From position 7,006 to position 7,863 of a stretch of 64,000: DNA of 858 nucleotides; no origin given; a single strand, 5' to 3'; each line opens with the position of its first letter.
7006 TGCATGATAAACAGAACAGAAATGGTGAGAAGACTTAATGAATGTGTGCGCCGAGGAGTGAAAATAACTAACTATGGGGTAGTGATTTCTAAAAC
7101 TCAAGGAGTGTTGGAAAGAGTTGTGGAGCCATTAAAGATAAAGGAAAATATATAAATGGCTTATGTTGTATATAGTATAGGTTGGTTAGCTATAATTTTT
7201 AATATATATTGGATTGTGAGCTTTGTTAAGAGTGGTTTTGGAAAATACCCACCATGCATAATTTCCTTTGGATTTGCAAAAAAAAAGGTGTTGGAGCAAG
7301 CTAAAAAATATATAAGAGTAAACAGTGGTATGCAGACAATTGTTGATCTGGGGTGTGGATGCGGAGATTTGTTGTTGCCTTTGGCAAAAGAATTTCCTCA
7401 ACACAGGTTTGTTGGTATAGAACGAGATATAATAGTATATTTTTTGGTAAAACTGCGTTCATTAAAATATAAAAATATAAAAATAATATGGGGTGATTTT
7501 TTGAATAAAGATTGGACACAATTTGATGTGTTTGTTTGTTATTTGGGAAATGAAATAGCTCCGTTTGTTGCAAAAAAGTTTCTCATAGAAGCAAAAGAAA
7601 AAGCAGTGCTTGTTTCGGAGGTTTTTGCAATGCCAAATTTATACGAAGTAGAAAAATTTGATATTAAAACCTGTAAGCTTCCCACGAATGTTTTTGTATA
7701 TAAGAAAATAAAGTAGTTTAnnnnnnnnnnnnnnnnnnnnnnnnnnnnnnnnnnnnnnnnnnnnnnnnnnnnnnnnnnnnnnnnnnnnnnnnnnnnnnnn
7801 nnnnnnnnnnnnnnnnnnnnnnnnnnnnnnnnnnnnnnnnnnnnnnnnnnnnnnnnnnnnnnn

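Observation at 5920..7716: Bona fide HydF-like [FeFe]-hydrogenase maturase GTPase, apparently orphan, fused in an operon with a small SAM methyltransferase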

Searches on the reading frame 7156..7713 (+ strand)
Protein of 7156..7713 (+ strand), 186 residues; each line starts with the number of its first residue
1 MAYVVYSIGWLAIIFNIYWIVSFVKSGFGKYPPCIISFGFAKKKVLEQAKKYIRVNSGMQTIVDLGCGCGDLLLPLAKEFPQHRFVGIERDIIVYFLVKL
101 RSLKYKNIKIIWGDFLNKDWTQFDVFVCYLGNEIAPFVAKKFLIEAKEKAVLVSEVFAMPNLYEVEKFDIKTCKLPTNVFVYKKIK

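Call 3: search_protein_families(library=pfam, proteins=[window:7156-7713:+], max_evalue=0.01)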
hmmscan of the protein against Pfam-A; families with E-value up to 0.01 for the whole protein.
window:7156-7713:+ (186 aa): 6 families
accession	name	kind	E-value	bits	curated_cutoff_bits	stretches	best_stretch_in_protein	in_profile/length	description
PF13847.12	Methyltransf_31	-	7.8e-09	35.8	27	1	60-128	5-80/145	Methyltransferase domain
PF02390.23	Methyltransf_4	-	2.4e-08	34.1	24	1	61-115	4-60/173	Putative methyltransferase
PF13649.12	Methyltransf_25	-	1.7e-05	25.8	27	1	62-130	1-73/97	Methyltransferase domain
PF05175.20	MTS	-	8.6e-05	22.7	23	1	59-128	32-104/170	Methyltransferase small domain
PF08242.18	Methyltransf_12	-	0.00083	20.5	30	1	63-128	1-71/98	Methyltransferase domain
PF00398.26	RrnaAD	-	0.0077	15.8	24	1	43-123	16-93/263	Ribosomal RNA adenine dimethylase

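Call 4: search_protein_families(library=ncbifam, proteins=[window:7156-7713:+], max_evalue=0.01)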
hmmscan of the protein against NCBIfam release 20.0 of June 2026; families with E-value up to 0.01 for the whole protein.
window:7156-7713:+ (186 aa): 17 families
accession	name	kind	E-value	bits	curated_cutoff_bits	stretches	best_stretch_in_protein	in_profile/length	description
TIGR00091.1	TIGR00091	equivalog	3.8e-09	36.2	112.65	1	57-115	15-75/194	tRNA (guanosine(46)-N7)-methyltransferase TrmB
NF041081.1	prot_lys_mtase_Arch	equivalog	9.4e-08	32.2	200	1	61-183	12-137/142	protein-lysine N-methyltransferase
TIGR00755.1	ksgA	equivalog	3.2e-06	26.6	171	1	43-132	15-101/256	16S rRNA (adenine(1518)-N(6)/adenine(1519)-N(6))-dimethyltransferase RsmA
TIGR03534.1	RF_mod_PrmC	equivalog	8.6e-06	25.4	199.1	1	45-128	76-162/253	peptide chain release factor N(5)-glutamine methyltransferase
TIGR02469.1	CbiT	equivalog_domain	1e-05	25.8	78.3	1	51-118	13-83/124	precorrin-6Y C5,15-methyltransferase (decarboxylating) subunit CbiT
NF000412.1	Erm43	exception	0.00021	20.9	500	1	41-151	14-124/243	23S rRNA (adenine(2058)-N(6))-methyltransferase Erm(43)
TIGR04543.1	ketoArg_3Met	equivalog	0.00055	19.1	425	1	55-91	146-182/336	2-ketoarginine methyltransferase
NF000499.2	Erm23S_rRNA_broad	equivalog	0.00066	19.1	212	1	41-119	7-82/244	23S ribosomal RNA methyltransferase Erm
TIGR02021.1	BchM-ChlM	equivalog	0.00069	19.1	158.9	1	60-128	56-124/218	magnesium protoporphyrin IX methyltransferase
NF001080.0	PRK00121.2-2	equivalog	0.001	18.3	132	1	60-111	48-101/224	tRNA (guanosine(46)-N7)-methyltransferase TrmB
NF050150.1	RiPP_MTase_ApyS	equivalog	0.0017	17.6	400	1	53-92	136-175/323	RiPP biosynthesis methyltransferase ApyS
NF040539.1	AST_met_ArsM_2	exception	0.0063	16.4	240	1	47-89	46-88/262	putative arsinothricin biosynthesis methyltransferase ArsM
NF006138.0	PRK08287.1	equivalog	0.0075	16.1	210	1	58-113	31-88/189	decarboxylating cobalt-precorrin-6B (C(15))-methyltransferase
NF005640.0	PRK07402.1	equivalog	0.0077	15.8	219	1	60-114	45-101/200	precorrin-6Y C5,15-methyltransferase subunit CbiT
NF010719.0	PRK14121.1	equivalog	0.008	15.2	402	0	43-113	105-179/396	tRNA (guanosine(46)-N7)-methyltransferase TrmB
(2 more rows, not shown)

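Call 21: list_cluster_members(proteins=[P0001, window:7156-7713:+])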
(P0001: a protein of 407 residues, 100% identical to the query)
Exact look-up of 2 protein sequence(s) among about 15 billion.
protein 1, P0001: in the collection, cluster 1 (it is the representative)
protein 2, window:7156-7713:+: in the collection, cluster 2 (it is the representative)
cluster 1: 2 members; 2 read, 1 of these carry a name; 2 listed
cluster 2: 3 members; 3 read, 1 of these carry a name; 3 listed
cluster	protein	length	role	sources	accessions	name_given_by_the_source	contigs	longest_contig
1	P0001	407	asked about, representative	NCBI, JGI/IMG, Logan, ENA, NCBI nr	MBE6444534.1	MAG: [FeFe] hydrogenase H-cluster maturation GTPase HydF [Alphaproteobacteria bacterium] | [FeFe] hydrogenase H-cluster maturation GTPase HydF [Alphaproteobacteria bacterium]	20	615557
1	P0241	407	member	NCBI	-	-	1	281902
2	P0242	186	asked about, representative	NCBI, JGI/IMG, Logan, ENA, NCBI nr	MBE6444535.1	MAG: methyltransferase domain-containing protein [Alphaproteobacteria bacterium] | methyltransferase domain-containing protein [Alphaproteobacteria bacterium]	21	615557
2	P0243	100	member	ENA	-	-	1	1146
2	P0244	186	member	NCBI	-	-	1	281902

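Call 31: search_solved_structures(query=window:7156-7713:+, max_evalue=1, show_alignments=2)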
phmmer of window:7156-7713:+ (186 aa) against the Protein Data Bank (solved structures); distinct sequences matched with E-value up to 1: 54.
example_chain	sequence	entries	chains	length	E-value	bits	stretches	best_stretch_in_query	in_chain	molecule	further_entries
8x4o_A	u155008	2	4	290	1.7e-05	28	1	26-155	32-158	Probable ribosomal RNA small subunit methyltransferase A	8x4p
8x4l_A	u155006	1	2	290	1.8e-05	27.9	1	26-155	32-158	Probable ribosomal RNA small subunit methyltransferase A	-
8x3w_A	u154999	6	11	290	1.8e-05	27.9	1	26-155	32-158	Probable ribosomal RNA small subunit methyltransferase A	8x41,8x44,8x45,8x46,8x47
3fyc_A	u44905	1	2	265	0.00013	25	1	60-153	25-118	Probable dimethyladenosine transferase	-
3fyd_A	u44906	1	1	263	0.00022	24.3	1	61-153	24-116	Probable dimethyladenosine transferase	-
8x4g_A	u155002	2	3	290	0.00024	24.2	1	26-155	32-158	Probable ribosomal RNA small subunit methyltransferase A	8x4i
3grr_A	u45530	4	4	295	0.00027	24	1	60-153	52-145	Dimethyladenosine transferase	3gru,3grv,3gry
5fa8_A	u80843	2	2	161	0.00063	22.8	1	44-171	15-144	Ribosomal protein L11 methyltransferase, putative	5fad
9dg8_A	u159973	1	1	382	0.0064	19.5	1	57-117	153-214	Tetrahydroprotoberberine N-methyltransferase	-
9dg7_A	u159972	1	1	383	0.0065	19.5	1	57-117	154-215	Tetrahydroprotoberberine N-methyltransferase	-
9dg9_A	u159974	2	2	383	0.0066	19.5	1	57-117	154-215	Tetrahydroprotoberberine N-methyltransferase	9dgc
2vdv_E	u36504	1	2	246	0.0068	19.4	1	60-107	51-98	TRNA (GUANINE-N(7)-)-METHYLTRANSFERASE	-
6p3m_A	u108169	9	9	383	0.0068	19.4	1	57-117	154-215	tetrahydroprotoberberine N-methyltransferase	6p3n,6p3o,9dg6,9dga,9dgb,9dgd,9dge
2vdu_E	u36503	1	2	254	0.0072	19.4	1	60-107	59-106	TRNA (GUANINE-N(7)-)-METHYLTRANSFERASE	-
1yzh_A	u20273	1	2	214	0.0073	19.3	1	62-115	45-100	tRNA (guanine-N(7)-)-methyltransferase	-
5jwj_A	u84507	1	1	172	0.0088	19.1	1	47-171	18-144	Protein-lysine N-methyltransferase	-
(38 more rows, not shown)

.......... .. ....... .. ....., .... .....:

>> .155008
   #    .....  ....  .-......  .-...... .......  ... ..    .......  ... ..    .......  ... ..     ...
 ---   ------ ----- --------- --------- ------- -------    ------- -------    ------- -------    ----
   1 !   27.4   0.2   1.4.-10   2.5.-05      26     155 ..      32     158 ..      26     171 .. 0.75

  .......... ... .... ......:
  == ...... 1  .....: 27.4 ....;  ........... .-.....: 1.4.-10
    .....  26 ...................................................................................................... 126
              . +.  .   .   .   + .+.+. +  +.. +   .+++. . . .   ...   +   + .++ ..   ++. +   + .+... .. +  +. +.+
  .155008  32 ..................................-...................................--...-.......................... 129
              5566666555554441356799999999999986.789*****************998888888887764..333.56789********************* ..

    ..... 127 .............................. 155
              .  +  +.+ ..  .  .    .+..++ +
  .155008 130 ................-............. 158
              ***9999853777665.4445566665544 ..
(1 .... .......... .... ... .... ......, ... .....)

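Call 41: search_protein_representatives(protein=window:7156-7713:+)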
Query: 186 residues. Proteins with E-value up to 0.001 (for the whole library): 1502; up to 1e-10: 143; up to 1e-30: 9. The best 150 are listed.
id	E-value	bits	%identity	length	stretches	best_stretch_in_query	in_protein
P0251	1.1e-59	217.8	53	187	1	7-183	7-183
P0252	4.9e-41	156.9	39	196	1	5-184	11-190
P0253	2.3e-35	138.5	43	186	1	3-186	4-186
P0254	2.9e-35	138.1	41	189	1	7-183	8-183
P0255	1.2e-33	132.9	36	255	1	6-184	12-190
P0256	1.5e-33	132.5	37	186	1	2-183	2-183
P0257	1.6e-32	129.2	40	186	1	10-182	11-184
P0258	1.7e-32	129.0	39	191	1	9-184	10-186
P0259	1.1e-31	126.5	35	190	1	9-183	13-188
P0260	2.1e-30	122.2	32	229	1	4-184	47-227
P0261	5.1e-30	121.0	37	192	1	11-184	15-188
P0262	5.6e-30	120.9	32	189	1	3-184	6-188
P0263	2.0e-28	115.8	36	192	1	5-170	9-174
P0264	6.3e-28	114.2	35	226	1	3-149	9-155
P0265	1.8e-27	112.7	34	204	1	9-184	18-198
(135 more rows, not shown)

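Call 63: search_protein_families(library=pfam, alignment_id=A3, max_evalue=0.001)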
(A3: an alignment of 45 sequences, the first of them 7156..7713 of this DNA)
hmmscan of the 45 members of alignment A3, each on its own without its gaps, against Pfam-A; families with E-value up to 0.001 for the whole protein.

A. member 1, window:7156-7713:+ (186 aa): 5 families
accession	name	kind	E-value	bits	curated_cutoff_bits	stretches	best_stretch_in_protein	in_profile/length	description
PF13847.12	Methyltransf_31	-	7.8e-09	35.8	27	1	60-128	5-80/145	Methyltransferase domain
PF02390.23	Methyltransf_4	-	2.4e-08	34.1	24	1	61-115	4-60/173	Putative methyltransferase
PF13649.12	Methyltransf_25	-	1.7e-05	25.8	27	1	62-130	1-73/97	Methyltransferase domain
PF05175.20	MTS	-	8.6e-05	22.7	23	1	59-128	32-104/170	Methyltransferase small domain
PF08242.18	Methyltransf_12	-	0.00083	20.5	30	0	63-128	1-71/98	Methyltransferase domain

B. families by the number of members that match (of 45 scanned): 14 families
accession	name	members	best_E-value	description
PF13649.12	Methyltransf_25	42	4.2e-10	Methyltransferase domain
PF02390.23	Methyltransf_4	40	5.6e-09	Putative methyltransferase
PF13847.12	Methyltransf_31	39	2.6e-09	Methyltransferase domain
PF08242.18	Methyltransf_12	31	3.9e-07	Methyltransferase domain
PF05175.20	MTS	26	2.3e-07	Methyltransferase small domain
PF00398.26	RrnaAD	13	1.4e-06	Ribosomal RNA adenine dimethylase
PF13489.12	Methyltransf_23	12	7.7e-06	Methyltransferase domain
PF08241.18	Methyltransf_11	7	1.4e-06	Methyltransferase domain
PF08123.19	DOT1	6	8.7e-06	Histone methylation protein DOT1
PF00891.24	Methyltransf_2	4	7.2e-05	O-methyltransferase domain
PF06325.19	PrmA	3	4.2e-05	Ribosomal protein L11 methyltransferase (PrmA)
PF01728.25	FtsJ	1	0.00041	FtsJ-like methyltransferase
PF02527.21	GidB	1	0.00041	rRNA small subunit methyltransferase G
PF13679.12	Methyltransf_32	1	0.00071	Methyltransferase domain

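Call 64: search_solved_structures(query=A3, max_evalue=0.01)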
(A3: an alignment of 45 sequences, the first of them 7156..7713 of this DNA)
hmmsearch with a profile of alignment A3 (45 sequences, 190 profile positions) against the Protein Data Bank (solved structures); distinct sequences matched with E-value up to 0.01: 100 (the best 60 are shown).
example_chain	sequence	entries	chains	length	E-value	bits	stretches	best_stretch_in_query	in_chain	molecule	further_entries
5fa8_A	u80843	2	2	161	2.7e-25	92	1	35-188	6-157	Ribosomal protein L11 methyltransferase, putative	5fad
5jwj_A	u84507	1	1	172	1.1e-23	86.7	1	35-188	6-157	Protein-lysine N-methyltransferase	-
5bxy_A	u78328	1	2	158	5.2e-13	52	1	62-176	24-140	RNA methyltransferase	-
9dg8_A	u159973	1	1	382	1.1e-07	34.6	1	59-155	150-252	Tetrahydroprotoberberine N-methyltransferase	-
9dg7_A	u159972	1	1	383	1.1e-07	34.6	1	59-155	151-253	Tetrahydroprotoberberine N-methyltransferase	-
5dnk_A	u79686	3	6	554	1.1e-07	34.5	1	62-172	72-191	protein lysine methyltransferase 1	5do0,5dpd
2vdv_E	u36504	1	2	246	1.5e-07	34.1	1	59-121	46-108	TRNA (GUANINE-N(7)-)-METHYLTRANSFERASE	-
2vdu_E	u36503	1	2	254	1.6e-07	34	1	59-121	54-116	TRNA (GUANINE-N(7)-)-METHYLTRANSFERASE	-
9whw_B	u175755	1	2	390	2.3e-07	33.6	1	61-163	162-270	N-methyltransferase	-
6p3m_A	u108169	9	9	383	2.4e-07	33.5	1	59-143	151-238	tetrahydroprotoberberine N-methyltransferase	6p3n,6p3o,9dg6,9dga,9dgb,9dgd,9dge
9we4_B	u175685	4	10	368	3.1e-07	33.1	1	60-161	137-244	N-methyltransferase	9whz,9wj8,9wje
9dg9_A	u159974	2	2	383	3.2e-07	33.1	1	59-141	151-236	Tetrahydroprotoberberine N-methyltransferase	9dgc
3mgg_A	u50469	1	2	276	3.7e-07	32.9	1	62-154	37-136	Methyltransferase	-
9wj7_B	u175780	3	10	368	4.4e-07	32.6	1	60-161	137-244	N-methyltransferase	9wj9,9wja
5doo_A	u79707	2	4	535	4.5e-07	32.6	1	63-174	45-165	protein lysine methyltransferase 2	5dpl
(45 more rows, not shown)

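Call 66: predict_structure(alignment_id=A3)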
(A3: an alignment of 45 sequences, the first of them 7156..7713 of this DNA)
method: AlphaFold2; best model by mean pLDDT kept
length: 186 residues; sequences in the alignment: 45
mean_pLDDT: 94.1   pTM: 0.84
mean pLDDT of the five models: 94.1, 94.0, 93.9, 93.8, 93.2
residues with pLDDT >= 90: 152; 70-90: 34; 50-70: 0; < 50: 0
segments of 3 or more residues with pLDDT < 50: none
pLDDT, mean of each block of 10 residues (from residue 1): 95 93 81 81 97 96 97 98 98 95 98 97 96 93 97 96 97 91 92
secondary structure, 60 per line:
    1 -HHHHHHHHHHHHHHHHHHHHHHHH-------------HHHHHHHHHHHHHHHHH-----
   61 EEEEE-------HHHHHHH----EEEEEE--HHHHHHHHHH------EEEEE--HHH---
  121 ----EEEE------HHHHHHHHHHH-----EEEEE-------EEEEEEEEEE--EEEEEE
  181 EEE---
elements in order: H2-25 H39-55 E61-65 H73-79 E84-89 H92-101 E108-112 E125-128 H135-145 E151-155 E163-172 E175-183

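Call 70: fold_search(model_id=the predicted structure, library=pdb)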
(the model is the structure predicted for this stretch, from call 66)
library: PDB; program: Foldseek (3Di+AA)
matches with E <= 10: 1963; with E <= 0.001: 1173
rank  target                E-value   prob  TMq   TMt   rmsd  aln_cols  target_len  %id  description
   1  5fa8                  1.6e-12  1.00  0.69  0.80   3.6       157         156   21  SAM complex with aKMT from the hyperthermophilic archaeon Sulfolobus islandicu (released 2016-06-29)
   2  5fad                  1.9e-12  1.00  0.69  0.80   3.2       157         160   21  SAH complex with aKMT from the hyperthermophilic archaeon Sulfolobus islandicus (released 2016-06-29)
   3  5jwj_MODEL_1_A        5.8e-11  1.00  0.66  0.75   4.6       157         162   20  NMR solution structure of a thermophilic lysine methyl transferase from Sulfolobus islandicus (released 2017-05-24)
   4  5bxy_A                3.1e-10  1.00  0.69  0.82   2.2       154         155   18  Crystal structure of RNA methyltransferase from Salinibacter ruber in complex with S-Adenosyl-L-homocysteine (released 2015-07-01)
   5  5bxy_B                1.9e-09  1.00  0.67  0.80   2.4       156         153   18  Crystal structure of RNA methyltransferase from Salinibacter ruber in complex with S-Adenosyl-L-homocysteine (released 2015-07-01)
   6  8x44_A                5.2e-09  1.00  0.56  0.41   6.8       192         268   19  Crystal structure of DIMT1 in complex with 5'-methylthioadenosine from Pyrococcus horikoshii (FormI) (released 2024-08-28)
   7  8h1b_B                7.1e-09  1.00  0.59  0.57   6.1       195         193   11  Crystal structure of MnmM from S. aureus complexed with SAM and tRNA anti-codon stem loop (ASL) (1.55 A) (released 2023-01-25)
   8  8h27_B                7.5e-09  1.00  0.57  0.56   4.2       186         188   10  Crystal structure of MnmM from S. aureus complexed with SAM (2.04 A) (released 2023-01-25)
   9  8h27_C                9.1e-09  1.00  0.59  0.64   3.9       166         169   14  Crystal structure of MnmM from S. aureus complexed with SAM (2.04 A) (released 2023-01-25)
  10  9dgb                  9.1e-09  1.00  0.49  0.28   6.4       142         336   18  Tetrahydroprotoberberine N-methyltransferase in complex with (S)-reticuline and SAM (released 2025-09-17)
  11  6zxw_G                1.1e-08  1.00  0.65  0.40   4.5       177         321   12  Structure of Archaeoglobus fulgidus Trm11-Trm112 m2G10 tRNA methyltransferase complex bound to sinefungin (released 2020-09-23)
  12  8h26_E                1.2e-08  1.00  0.58  0.63   3.9       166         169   13  Crystal structure of MnmM from S. aureus complexed with SAH (1.50 A) (released 2023-01-18)
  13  8h1b_A                1.2e-08  1.00  0.58  0.57   6.2       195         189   10  Crystal structure of MnmM from S. aureus complexed with SAM and tRNA anti-codon stem loop (ASL) (1.55 A) (released 2023-01-25)
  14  8h26_F                1.2e-08  1.00  0.57  0.63   5.8       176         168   11  Crystal structure of MnmM from S. aureus complexed with SAH (1.50 A) (released 2023-01-18)
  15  3fpg_A                1.4e-08  1.00  0.58  0.43   4.2       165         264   16  Crystal Structure of E81Q mutant of MtNAS (released 2009-10-06)
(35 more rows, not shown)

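Call 85: search_solved_structures(query=A3, max_evalue=1e-15, show_alignments=2)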
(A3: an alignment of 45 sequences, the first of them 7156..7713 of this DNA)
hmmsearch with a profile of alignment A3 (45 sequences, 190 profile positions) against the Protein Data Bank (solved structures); distinct sequences matched with E-value up to 1e-15: 2.
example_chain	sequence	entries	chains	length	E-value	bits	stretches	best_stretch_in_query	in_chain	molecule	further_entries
5fa8_A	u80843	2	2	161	2.7e-25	92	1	35-188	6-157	Ribosomal protein L11 methyltransferase, putative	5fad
5jwj_A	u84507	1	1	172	1.1e-23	86.7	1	35-188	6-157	Protein-lysine N-methyltransferase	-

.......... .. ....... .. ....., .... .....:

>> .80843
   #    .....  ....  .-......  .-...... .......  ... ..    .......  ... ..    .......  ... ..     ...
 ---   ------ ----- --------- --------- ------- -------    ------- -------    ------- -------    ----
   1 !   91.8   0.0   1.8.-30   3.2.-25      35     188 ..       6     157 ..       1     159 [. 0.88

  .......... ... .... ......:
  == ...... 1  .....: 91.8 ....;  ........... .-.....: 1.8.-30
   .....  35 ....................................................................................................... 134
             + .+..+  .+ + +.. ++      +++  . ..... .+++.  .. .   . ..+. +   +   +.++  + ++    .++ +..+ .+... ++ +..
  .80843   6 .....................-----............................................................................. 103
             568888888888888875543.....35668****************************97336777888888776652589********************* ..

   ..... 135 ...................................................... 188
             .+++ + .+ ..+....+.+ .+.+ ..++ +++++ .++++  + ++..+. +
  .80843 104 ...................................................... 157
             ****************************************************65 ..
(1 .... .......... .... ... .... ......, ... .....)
